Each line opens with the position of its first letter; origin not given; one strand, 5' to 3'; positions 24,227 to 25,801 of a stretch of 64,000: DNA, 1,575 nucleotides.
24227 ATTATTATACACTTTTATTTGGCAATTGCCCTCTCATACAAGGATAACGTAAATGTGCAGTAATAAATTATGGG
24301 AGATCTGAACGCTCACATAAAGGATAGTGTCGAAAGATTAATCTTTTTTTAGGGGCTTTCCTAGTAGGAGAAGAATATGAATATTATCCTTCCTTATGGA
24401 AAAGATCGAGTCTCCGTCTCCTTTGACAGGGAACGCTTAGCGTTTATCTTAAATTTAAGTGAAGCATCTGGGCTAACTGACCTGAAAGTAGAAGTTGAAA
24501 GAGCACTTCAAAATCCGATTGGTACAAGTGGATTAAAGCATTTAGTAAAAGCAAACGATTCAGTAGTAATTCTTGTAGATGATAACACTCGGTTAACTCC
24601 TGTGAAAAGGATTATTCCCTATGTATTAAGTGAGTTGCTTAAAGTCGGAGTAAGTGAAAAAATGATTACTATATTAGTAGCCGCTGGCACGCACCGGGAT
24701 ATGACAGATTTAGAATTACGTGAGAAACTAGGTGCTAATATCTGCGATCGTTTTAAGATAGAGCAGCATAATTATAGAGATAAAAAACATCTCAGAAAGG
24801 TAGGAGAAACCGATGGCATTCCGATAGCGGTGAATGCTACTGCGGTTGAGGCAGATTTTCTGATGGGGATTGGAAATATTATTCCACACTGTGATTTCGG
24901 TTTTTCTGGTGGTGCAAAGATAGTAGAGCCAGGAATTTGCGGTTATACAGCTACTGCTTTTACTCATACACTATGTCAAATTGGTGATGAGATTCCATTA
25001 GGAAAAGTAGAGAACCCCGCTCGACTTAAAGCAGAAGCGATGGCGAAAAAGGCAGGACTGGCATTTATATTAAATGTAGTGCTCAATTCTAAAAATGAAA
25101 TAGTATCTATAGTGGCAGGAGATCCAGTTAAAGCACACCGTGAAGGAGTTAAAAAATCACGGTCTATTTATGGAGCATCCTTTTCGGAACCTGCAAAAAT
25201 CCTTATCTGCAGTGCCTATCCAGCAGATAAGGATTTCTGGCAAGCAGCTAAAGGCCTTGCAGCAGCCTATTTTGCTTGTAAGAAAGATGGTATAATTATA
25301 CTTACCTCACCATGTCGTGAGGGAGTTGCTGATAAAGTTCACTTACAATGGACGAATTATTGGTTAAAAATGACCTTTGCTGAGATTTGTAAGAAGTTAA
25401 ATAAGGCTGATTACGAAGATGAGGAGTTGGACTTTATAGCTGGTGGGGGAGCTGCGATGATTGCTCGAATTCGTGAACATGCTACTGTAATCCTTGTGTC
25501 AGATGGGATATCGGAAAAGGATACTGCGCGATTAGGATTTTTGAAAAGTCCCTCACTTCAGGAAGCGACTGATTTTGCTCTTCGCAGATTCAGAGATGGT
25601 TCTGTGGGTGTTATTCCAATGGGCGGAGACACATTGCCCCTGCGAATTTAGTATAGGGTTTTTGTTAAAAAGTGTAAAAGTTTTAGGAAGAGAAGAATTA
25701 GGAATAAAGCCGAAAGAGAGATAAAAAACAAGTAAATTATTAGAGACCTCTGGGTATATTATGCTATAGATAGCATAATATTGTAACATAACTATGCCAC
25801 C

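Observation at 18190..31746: GntR-controlled catabolic island combining sugar-acid and ureido/guanidino-group enzymes; substrate unknown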

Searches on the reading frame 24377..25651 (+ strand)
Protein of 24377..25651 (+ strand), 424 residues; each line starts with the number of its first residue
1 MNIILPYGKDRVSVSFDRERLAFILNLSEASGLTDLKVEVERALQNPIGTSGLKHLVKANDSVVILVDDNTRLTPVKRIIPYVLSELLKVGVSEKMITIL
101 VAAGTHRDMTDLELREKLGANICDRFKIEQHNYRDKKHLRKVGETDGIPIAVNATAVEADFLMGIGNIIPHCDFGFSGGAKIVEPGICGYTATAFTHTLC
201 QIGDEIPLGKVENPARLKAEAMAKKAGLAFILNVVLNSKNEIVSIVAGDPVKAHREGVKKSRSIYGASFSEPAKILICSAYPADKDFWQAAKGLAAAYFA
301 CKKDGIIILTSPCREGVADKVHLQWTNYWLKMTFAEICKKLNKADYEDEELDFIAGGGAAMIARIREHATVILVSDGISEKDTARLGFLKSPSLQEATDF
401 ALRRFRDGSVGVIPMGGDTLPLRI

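Call 3: search_protein_families(library=pfam, proteins=[window:24377-25651:+])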
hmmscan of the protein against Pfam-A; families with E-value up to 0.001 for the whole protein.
window:24377-25651:+ (424 aa): 2 families
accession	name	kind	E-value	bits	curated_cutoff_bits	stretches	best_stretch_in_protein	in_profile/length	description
PF09861.14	Lar_N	-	5.1e-53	179.8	23.3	1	7-199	1-194/204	Lactate racemase N-terminal domain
PF21113.2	LarA_C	-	1.9e-13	51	25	1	273-416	6-147/152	Lactate racemase C-terminal domain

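Call 5: search_protein_families(library=ncbifam, proteins=[window:24377-25651:+], max_evalue=0.00001)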
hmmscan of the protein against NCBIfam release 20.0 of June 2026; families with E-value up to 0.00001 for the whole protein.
window:24377-25651:+ (424 aa): 6 families
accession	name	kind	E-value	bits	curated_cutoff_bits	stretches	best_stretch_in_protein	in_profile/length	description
NF052593.1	NPN_racem_MAR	equivalog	1.7e-98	329.9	500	1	4-422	2-414/415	nickel-dependent malate racemase, LarAH6 family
NF033504.2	Ni_dep_LarA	equivalog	2.5e-85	286.8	460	1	3-419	2-418/422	nickel-dependent lactate racemase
NF052525.1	NPN_LarAH10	equivalog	2.7e-78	263.6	540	1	3-422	3-426/426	NPN-dependent 2-hydroxyacid racemase, LarAH10 family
NF052595.1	NPN_LarAH5_MAR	equivalog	2e-75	254.3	462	1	4-421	2-413/415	nickel-dependent malate racemase, LarAH5 family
NF052592.1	LarAH_14_15_16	equivalog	6.4e-20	71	740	1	28-199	36-212/520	NPN-dependent hydroxyacid isomerase, LarAH14/15/16 family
NF052594.1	NPN_18_hexonate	equivalog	5.3e-14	51.7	500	1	57-313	21-295/411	nickel-dependent putative hexonate epimerase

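Call 24: find_homologous_proteins(query=window:24377-25651:+, max_evalue=1e-40)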
Query window:24377-25651:+ (424 aa): 633 proteins with E <= 1e-40 among 8000 candidates; the best 120 are listed.
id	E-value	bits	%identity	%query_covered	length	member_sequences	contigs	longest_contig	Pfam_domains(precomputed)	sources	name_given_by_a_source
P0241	8.1e-281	949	100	100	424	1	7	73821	PF21113.3,PF09861.15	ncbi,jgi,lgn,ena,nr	ncbi:nickel-dependent lactate racemase [Candidatus Aerophobetes bacterium]|nr:nickel-dependent lacta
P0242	1.6e-249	846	88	100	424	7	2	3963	PF21113.3,PF09861.15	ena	-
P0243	1.9e-226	770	80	100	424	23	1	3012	PF21113.3,PF09861.15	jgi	-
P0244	2.9e-127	443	50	99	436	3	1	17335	PF21113.3,PF09861.15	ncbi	-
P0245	1.6e-122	428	47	98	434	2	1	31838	PF21113.3,PF09861.15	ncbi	-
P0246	5.6e-113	396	47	100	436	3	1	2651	PF21113.3,PF09861.15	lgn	-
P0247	1.4e-112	395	44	99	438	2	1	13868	PF21113.3,PF09861.15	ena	-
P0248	4.4e-112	393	46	99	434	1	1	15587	PF21113.3,PF09861.15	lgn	-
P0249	2.2e-109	384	43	99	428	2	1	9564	PF21113.3,PF09861.15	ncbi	-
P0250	1.5e-107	378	44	100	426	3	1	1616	PF21113.3,PF09861.15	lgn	-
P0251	2.3e-107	378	43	99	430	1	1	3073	PF21113.3,PF09861.15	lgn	-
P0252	7.3e-107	376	45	99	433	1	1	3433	PF21113.3,PF09861.15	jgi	jgi:nickel-dependent lactate racemase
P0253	7.3e-107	376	45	98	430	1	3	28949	PF21113.3,PF09861.15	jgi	jgi:nickel-dependent lactate racemase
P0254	1.1e-106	375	42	99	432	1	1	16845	PF21113.3,PF09861.15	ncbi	-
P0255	2.1e-106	374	45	100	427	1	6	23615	PF21113.3,PF09861.15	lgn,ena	-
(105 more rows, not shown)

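Call 27: find_related_loci(query=A1, collection=genome_contigs, flank=10000)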
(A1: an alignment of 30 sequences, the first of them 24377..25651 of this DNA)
Query A1 (424 aa) in genome_contigs; peptide patterns used: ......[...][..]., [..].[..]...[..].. (x = any residue, [..] = any of these).
235 stretches matched a pattern; 178 encode a relative of the query (tblastn E <= 1e-3); the best 80 are kept; 80 distinct loci.
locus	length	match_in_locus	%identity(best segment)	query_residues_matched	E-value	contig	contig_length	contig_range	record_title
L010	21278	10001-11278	44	1-424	4e-120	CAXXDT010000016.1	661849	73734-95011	MAG: uncultured Syntrophobacter sp. isolate 77c4d0fe-ff47-49b2-b771-50e4a4e8458d genome assembly, contig: contig_16, who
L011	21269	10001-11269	46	2-422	5e-120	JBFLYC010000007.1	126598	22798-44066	MAG: Bacillota bacterium isolate MAG074 MAG074_7, whole genome shotgun sequence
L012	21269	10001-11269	45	2-422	3e-116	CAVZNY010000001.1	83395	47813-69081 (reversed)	MAG: uncultured delta proteobacterium isolate MFD02979.bin.2.8 genome assembly, contig: contig_106185, whole genome shot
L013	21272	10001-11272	44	1-422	4e-116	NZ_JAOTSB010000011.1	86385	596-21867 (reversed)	MAG: Acidaminobacter sp. isolate MAG4 5109_A_contig_112, whole genome shotgun sequence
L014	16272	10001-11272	47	1-422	5e-115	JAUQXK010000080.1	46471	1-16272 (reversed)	MAG: Desulfobacterales bacterium isolate BIN27 contig_112525, whole genome shotgun sequence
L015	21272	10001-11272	44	1-422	1e-114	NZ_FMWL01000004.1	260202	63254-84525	Acidaminobacter hydrogenoformans DSM 2784, whole genome shotgun sequence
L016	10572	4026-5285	44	5-422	9e-114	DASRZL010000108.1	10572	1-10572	MAG TPA_asm: Thermoleophilia bacterium isolate SMAG_U14282 k141_2356056, whole genome shotgun sequence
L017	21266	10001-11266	44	3-422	2e-113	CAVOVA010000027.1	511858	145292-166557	MAG: uncultured Thermoleophilia bacterium isolate MFD09779.bin.2.149 genome assembly, contig: contig_9532, whole genome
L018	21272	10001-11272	43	2-423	3e-113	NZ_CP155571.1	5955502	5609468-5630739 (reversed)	Sporomusa acidovorans DSM 3132 chromosome, complete genome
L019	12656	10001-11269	42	3-422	5e-113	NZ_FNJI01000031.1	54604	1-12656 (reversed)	Desulforhopalus singaporensis strain DSM 12130, whole genome shotgun sequence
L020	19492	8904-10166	44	3-422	4e-112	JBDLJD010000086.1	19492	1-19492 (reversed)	MAG: Thermodesulfobacteriota bacterium isolate MAG075 MAG075_86, whole genome shotgun sequence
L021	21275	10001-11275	44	1-422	1e-111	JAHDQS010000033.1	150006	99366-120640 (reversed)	MAG: Clostridia bacterium isolate SM3-B6.2 k141_20497, whole genome shotgun sequence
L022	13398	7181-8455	42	1-423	9e-111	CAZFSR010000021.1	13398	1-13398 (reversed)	MAG TPA_asm: uncultured Synergistaceae bacterium isolate SRP278314_co1_6 genome assembly, contig: NODE_5759_length_13398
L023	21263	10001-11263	43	3-422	7e-110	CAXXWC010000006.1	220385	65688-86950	MAG: Desulfobacterales bacterium isolate 0c1ee1e2-2e93-4d1f-b680-5c09bdc3d0f4 genome assembly, contig: contig_6, whole g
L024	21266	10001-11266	43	3-421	1e-109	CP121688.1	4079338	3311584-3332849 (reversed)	Clostridiaceae bacterium 35-E11 chromosome, complete genome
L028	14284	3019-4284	42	2-422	8e-108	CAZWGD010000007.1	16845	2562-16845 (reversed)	MAG TPA_asm: uncultured Desulfobacteraceae bacterium isolate SRP167671_co1_167 genome assembly, contig: NODE_3985_length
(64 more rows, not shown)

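Call 53: find_encoding_contigs(protein=P0244, flank=10000, max_places=1)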
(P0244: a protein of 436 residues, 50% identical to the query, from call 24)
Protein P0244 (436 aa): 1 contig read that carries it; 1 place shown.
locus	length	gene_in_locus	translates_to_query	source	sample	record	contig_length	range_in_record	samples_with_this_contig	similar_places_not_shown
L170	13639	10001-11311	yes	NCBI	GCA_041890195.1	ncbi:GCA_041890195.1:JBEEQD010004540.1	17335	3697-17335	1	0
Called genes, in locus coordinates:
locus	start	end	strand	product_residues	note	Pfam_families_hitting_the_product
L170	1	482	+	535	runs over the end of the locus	-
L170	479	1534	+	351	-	PF02086:MethyltransfD12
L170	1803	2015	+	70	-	-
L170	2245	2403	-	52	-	-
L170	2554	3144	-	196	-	PF08241:Methyltransf_11, PF13649:Methyltransf_25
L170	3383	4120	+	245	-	PF00392:GntR, PF08279:HTH_11 (weak), PF07702:UTRA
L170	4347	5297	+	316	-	PF04227:Indigoidine_A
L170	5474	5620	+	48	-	-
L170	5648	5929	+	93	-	-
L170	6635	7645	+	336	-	PF00356:LacI, PF00440:TetR_N (faint), PF00532:Peripla_BP_1, PF13407:Peripla_BP_4, PF13377:Peripla_BP_3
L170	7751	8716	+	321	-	PF00532:Peripla_BP_1, PF13407:Peripla_BP_4, PF13377:Peripla_BP_3 (weak)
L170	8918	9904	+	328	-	PF00670:AdoHcyase_NAD (weak), PF02826:2-Hacid_dh_C (weak), PF03446:NAD_binding_2 (weak), PF03807:F420_oxidored (faint), PF07991:KARI_N, PF01450:KARI_C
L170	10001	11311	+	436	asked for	PF09861:Lar_N, PF21113:LarA_C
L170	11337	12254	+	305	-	PF04909:Amidohydro_2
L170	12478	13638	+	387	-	?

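Call 54: find_encoding_contigs(protein=P0245, flank=10000, max_places=1)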
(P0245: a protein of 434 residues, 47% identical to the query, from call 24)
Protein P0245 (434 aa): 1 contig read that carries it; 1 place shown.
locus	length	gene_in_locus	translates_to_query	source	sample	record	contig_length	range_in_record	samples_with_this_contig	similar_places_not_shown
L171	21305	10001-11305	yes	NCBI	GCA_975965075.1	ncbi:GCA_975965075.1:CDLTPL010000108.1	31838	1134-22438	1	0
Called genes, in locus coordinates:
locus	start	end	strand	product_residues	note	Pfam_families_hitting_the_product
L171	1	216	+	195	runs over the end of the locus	PF00430:ATP-synt_B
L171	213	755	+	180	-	PF00213:OSCP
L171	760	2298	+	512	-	PF02874:ATP-synt_ab_N, PF09378:HAS-barrel (faint), PF00006:ATP-synt_ab, PF00306:ATP-synt_ab_C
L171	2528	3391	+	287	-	PF00231:ATP-synt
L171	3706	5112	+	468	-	PF02874:ATP-synt_ab_N, PF00006:ATP-synt_ab, PF22919:ATP-synt_VA_C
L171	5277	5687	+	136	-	PF02823:ATP-synt_DE_N, PF00401:ATP-synt_DE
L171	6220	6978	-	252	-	PF00005:ABC_tran, PF09818:ABC_ATPase (faint), PF13304:AAA_21 (faint)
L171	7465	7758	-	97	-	-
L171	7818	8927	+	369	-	PF01208:URO-D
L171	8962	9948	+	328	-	PF03446:NAD_binding_2 (weak), PF07991:KARI_N, PF01450:KARI_C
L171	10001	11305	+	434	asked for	PF09861:Lar_N, PF21113:LarA_C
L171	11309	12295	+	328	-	PF04909:Amidohydro_2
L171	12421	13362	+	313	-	PF02653:BPD_transp_2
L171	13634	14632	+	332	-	PF13407:Peripla_BP_4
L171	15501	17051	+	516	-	PF00890:FAD_binding_2, PF01134:GIDA (faint), PF01266:DAO (faint), PF03486:HI0933_like, PF07992:Pyr_redox_2 (faint), PF12831:FAD_oxidored, PF02910:Succ_DH_flav_C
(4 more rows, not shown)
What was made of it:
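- The closest LarA relatives sit in unrelated contexts (calls 53, 54).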

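Call 82: search_solved_structures(query=window:24377-25651:+, max_evalue=0.00001)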
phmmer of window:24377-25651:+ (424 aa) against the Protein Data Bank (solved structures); distinct sequences matched with E-value up to 0.00001: 10.
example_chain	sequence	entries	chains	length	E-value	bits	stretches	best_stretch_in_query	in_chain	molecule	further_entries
6d6z_A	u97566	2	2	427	8.8e-64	219.1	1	3-421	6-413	Malate racemase Mar2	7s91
2yjg_A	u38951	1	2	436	5.9e-52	180.2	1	2-416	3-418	LACTATE RACEMASE APOPROTEIN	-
9eid_A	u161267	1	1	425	1.1e-41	146.3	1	3-422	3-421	A broad-substrate spectrum lactate racemase A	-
9eia_A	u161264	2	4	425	1.3e-41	146.1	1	3-422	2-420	A broad-substrate spectrum lactate racemase A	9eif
8ezf_B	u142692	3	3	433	2.9e-40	141.7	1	3-416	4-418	Lactate racemase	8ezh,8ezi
6c1w_A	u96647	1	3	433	3.2e-40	141.5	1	3-416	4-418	Lactate racemase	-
5huq_A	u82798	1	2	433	3.3e-40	141.5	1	3-416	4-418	Lactate racemization operon protein LarA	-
9q2u_A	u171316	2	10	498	2.3e-12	49.8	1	42-259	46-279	Lactate racemase A | LarA-like nickel-pincer nucleotide cofactor-utilizing enzyme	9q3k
9q3j_A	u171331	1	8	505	4.2e-10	42.3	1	42-198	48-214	DUF2088 domain-containing protein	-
4nar_A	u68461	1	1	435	9.2e-10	41.2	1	62-244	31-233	Putative uronate isomerase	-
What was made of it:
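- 24377..25651 (+): LarA-family (nickel-pincer cofactor) 2-hydroxyacid racemase/epimerase of unknown specificity. Best PDB hit is Mar2 6d6z (calls 3, 5, 82).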

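Call 114: search_protein_families(library=pfam, proteins=[L015:8304-9518:+, L021:9566-9979:+, L019:665-2404:-, L014:4065-5330:+, L028:11807-12709:+, L021:15252-15875:+], max_evalue=0.00001)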
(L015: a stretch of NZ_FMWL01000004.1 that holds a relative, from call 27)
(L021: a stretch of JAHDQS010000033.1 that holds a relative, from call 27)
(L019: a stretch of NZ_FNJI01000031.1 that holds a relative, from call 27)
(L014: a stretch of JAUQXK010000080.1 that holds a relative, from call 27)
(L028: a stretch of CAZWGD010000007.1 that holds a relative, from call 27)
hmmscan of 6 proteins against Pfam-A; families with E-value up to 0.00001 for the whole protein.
L015:8304-9518:+ (405 aa): 1 family
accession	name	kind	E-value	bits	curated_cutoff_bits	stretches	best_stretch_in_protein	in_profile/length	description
PF04412.18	AcnX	-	1.2e-126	423.2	31.5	1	1-396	1-400/400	Aconitase X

L021:9566-9979:+ (138 aa): 1 family
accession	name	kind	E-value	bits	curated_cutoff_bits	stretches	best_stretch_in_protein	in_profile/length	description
PF01989.23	AcnX_swivel_put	-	1.2e-27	96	27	1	29-106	4-80/80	Aconitase X swivel domain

L019:665-2404:- (580 aa): 3 families
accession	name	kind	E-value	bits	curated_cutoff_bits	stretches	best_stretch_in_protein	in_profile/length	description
PF17392.7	Urocanase_C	-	1.7e-71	240.2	23.6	1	347-539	1-195/196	Urocanase C-terminal domain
PF01175.24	Urocanase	-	1.8e-67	227.5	23.2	1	134-344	1-209/209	Urocanase Rossmann-like domain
PF17391.7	Urocanase_N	-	2.7e-39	134.3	23.2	1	9-130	1-126/127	Urocanase N-terminal domain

L014:4065-5330:+ (422 aa): 2 families
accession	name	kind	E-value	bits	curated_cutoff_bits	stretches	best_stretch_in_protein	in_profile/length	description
PF01979.26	Amidohydro_1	-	4.6e-16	59.4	25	1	278-416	197-344/345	Amidohydrolase family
PF07969.17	Amidohydro_3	-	3e-15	57.1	29.7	2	69-95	1-27/472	Amidohydrolase family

L028:11807-12709:+ (301 aa): 2 families
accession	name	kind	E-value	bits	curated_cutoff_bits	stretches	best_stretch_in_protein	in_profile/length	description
PF07837.17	FTCD_N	-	2.2e-64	216.9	27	1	4-177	2-175/176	Formiminotransferase domain, N-terminal subdomain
PF02971.19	FTCD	-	1.3e-24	87.2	24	1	181-286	2-113/145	Formiminotransferase domain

L021:15252-15875:+ (208 aa): 1 family
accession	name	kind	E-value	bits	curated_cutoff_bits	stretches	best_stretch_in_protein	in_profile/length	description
PF04961.17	FTCD_C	-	1.1e-69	234.2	24.5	1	7-185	2-180/182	Formiminotransferase-cyclodeaminase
